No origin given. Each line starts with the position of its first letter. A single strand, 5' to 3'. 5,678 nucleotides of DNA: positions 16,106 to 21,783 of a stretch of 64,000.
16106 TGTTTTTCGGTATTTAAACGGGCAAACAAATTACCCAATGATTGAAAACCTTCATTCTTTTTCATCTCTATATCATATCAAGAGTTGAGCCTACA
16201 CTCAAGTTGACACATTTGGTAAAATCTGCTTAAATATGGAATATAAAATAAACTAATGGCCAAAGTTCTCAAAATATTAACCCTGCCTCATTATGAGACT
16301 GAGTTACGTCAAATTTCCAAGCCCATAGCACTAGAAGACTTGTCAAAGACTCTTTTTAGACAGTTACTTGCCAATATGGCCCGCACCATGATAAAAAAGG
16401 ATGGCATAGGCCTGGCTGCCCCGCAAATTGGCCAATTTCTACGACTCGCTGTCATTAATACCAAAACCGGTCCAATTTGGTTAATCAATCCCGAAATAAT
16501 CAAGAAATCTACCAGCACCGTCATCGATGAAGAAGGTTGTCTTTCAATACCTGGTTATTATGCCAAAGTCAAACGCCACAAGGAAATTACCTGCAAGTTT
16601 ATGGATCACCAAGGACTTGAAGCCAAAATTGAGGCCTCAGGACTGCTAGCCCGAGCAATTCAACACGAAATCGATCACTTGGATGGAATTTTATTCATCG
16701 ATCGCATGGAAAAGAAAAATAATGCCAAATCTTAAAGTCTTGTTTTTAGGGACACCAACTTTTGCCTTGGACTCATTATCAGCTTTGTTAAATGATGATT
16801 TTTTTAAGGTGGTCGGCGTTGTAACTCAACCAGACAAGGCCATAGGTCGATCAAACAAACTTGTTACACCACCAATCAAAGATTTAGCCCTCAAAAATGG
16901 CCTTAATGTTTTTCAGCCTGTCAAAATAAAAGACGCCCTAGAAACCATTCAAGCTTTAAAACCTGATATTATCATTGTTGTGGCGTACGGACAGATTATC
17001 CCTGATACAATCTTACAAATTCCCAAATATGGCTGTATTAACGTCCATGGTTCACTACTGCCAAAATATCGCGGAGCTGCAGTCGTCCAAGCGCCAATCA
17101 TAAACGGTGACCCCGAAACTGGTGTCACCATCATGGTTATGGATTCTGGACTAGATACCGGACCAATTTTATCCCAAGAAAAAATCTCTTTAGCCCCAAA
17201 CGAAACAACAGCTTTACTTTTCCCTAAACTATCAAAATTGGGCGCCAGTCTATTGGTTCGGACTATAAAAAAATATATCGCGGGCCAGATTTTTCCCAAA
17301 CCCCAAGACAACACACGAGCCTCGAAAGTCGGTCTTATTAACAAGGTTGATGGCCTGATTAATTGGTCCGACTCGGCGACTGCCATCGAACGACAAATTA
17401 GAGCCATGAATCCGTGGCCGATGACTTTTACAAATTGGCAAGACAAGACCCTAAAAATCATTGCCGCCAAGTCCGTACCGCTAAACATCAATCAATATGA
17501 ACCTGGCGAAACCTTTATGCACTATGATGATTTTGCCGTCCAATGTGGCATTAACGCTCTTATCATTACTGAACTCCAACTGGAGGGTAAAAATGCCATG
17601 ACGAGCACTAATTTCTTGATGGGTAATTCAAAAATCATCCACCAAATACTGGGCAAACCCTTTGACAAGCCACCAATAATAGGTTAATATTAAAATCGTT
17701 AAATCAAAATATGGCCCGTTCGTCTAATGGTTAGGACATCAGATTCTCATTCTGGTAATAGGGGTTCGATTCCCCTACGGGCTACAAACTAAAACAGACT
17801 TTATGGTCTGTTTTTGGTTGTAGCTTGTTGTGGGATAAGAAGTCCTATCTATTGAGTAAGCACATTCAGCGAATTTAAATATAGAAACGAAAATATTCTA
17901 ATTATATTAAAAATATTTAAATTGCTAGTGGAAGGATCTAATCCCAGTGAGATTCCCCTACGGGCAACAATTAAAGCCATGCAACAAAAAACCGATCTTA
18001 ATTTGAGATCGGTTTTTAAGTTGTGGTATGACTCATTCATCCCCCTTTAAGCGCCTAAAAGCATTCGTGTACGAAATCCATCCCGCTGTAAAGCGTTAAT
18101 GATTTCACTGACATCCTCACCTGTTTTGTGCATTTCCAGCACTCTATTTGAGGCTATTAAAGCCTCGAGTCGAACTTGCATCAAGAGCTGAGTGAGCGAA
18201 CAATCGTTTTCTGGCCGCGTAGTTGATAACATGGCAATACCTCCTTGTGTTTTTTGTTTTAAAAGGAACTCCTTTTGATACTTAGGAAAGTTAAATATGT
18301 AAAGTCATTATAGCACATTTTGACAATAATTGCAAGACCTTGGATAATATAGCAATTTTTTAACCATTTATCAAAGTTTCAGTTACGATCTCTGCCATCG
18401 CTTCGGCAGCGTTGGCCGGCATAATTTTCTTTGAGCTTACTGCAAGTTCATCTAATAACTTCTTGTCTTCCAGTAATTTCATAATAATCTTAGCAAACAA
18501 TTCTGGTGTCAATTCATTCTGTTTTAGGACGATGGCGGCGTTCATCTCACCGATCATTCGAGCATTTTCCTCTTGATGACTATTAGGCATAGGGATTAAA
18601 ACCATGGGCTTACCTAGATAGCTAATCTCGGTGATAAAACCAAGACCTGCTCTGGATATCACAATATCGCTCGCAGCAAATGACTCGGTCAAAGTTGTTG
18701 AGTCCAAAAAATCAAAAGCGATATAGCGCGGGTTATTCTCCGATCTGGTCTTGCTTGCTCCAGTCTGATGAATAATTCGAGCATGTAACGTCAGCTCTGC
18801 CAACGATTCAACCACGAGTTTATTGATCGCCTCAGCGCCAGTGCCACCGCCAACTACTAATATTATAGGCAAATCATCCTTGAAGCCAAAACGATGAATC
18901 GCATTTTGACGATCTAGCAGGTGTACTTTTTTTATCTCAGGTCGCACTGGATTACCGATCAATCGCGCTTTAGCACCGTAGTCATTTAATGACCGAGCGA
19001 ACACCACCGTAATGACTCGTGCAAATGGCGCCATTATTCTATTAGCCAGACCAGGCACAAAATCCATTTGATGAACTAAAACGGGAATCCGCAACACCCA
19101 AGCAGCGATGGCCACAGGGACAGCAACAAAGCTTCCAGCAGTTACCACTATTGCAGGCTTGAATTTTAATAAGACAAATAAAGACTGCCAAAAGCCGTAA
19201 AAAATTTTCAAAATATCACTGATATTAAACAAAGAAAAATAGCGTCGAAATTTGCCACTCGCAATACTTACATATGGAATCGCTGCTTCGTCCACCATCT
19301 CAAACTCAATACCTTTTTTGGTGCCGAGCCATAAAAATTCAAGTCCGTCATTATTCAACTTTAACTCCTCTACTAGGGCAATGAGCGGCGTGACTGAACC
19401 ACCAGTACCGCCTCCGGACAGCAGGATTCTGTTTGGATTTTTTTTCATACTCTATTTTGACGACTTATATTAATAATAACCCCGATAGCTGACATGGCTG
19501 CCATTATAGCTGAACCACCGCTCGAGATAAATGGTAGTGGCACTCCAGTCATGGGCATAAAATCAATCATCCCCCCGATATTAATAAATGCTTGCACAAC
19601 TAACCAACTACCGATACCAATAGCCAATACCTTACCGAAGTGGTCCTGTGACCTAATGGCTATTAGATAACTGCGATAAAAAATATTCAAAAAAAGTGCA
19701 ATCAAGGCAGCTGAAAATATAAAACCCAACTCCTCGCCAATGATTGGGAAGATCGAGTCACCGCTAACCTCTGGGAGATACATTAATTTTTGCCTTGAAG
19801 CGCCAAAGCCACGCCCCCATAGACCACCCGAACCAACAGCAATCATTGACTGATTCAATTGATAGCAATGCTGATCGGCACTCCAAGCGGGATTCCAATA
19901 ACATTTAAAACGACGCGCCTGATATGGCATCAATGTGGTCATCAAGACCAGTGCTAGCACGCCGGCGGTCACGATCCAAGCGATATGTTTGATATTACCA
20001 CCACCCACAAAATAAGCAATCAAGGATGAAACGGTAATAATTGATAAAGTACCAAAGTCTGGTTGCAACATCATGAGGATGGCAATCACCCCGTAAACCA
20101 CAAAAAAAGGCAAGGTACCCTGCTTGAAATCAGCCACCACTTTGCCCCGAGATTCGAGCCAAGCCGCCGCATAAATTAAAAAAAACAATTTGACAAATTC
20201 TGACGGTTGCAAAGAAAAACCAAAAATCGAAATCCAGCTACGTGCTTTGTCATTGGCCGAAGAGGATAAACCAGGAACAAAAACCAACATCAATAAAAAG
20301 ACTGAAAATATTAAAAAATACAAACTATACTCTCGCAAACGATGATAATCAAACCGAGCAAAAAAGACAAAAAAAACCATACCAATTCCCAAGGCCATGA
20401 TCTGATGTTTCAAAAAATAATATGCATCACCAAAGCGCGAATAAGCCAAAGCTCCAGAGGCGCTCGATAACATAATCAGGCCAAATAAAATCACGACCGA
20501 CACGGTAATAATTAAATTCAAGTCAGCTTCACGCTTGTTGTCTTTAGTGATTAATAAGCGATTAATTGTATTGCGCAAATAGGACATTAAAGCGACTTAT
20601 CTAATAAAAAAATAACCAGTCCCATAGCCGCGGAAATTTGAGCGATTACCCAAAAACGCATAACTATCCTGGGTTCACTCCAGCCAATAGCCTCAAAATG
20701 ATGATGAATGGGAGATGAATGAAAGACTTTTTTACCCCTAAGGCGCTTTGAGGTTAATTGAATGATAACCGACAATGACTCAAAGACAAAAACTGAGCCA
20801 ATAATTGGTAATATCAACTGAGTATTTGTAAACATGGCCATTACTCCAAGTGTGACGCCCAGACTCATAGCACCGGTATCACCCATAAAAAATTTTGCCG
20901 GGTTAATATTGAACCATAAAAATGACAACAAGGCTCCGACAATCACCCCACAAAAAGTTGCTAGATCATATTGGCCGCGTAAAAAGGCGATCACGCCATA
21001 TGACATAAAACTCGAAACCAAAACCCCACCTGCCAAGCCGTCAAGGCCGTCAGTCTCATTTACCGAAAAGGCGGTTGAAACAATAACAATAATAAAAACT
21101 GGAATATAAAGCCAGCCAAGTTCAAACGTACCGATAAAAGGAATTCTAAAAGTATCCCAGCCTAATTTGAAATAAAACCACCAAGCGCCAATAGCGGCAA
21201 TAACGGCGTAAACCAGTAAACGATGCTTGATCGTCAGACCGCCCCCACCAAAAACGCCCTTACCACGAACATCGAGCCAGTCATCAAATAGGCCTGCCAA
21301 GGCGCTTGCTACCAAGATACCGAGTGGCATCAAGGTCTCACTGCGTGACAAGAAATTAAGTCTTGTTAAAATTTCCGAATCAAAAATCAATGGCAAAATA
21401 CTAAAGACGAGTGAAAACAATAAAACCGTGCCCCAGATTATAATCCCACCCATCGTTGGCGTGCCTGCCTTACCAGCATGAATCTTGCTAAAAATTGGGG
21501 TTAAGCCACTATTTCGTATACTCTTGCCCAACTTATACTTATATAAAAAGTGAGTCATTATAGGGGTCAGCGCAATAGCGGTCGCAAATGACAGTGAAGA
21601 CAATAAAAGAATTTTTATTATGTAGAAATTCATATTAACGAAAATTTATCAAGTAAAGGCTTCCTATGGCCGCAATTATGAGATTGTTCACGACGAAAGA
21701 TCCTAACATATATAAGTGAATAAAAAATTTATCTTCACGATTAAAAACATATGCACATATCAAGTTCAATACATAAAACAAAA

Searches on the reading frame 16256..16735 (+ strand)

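Call 56: search_protein_families(library=pfam, proteins=[window:16256-16735:+], max_evalue=0.001)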
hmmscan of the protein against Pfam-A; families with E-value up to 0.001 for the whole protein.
window:16256-16735:+ (159 aa): 1 family
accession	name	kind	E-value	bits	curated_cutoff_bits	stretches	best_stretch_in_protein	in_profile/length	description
PF01327.26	Pep_deformylase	-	2.7e-47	160.7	22.8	1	5-155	2-154/156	Polypeptide deformylase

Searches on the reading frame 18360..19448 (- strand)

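Call 16: search_protein_families(library=pfam, proteins=[window:18360-19448:-], max_evalue=0.001)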
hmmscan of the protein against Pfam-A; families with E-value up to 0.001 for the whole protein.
window:18360-19448:- (362 aa): 3 families
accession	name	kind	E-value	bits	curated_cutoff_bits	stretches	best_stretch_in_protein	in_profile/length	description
PF03033.26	Glyco_transf_28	-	2.1e-33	115.7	26.2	1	8-145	1-136/139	Glycosyltransferase family 28 N-terminal domain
PF04101.22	Glyco_tran_28_C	-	2e-29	103.2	22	1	195-335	1-150/166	Glycosyltransferase family 28 C-terminal domain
PF13528.12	Glyco_trans_1_3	-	1.6e-05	24.7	25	1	213-324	210-320/322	Glycosyl transferase family 1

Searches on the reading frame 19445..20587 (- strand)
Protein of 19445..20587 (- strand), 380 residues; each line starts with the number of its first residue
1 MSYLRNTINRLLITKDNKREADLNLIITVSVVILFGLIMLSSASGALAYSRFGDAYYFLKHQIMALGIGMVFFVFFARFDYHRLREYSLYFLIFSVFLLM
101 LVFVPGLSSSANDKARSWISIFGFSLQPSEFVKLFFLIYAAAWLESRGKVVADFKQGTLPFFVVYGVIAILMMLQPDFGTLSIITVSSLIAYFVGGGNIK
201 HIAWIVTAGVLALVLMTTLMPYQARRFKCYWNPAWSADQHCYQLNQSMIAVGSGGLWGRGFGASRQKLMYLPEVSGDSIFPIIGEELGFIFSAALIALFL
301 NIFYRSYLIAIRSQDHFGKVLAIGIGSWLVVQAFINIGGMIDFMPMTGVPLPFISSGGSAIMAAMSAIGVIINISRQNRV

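Call 16: search_protein_families(library=pfam, proteins=[window:19445-20587:-], max_evalue=0.001)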
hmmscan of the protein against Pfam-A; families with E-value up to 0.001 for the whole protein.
window:19445-20587:- (380 aa): 1 family
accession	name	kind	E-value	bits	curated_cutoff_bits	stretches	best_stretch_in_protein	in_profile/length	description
PF01098.24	FTSW_RODA_SPOVE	-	2.2e-97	326.7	26.4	1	24-379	3-355/356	Cell cycle protein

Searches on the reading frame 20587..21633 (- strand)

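Call 16: search_protein_families(library=pfam, proteins=[window:20587-21633:-], max_evalue=0.001)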
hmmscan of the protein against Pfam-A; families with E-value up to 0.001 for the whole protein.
window:20587-21633:- (348 aa): 2 families
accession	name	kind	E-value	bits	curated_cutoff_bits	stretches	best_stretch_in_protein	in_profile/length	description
PF00953.26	Glycos_transf_4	-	3e-30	105.8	27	1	104-268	5-158/160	Glycosyl transferase family 4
PF10555.14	MraY_sig1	-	2e-05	24.2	20.1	1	55-66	1-12/13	Phospho-N-acetylmuramoyl-pentapeptide-transferase signature 1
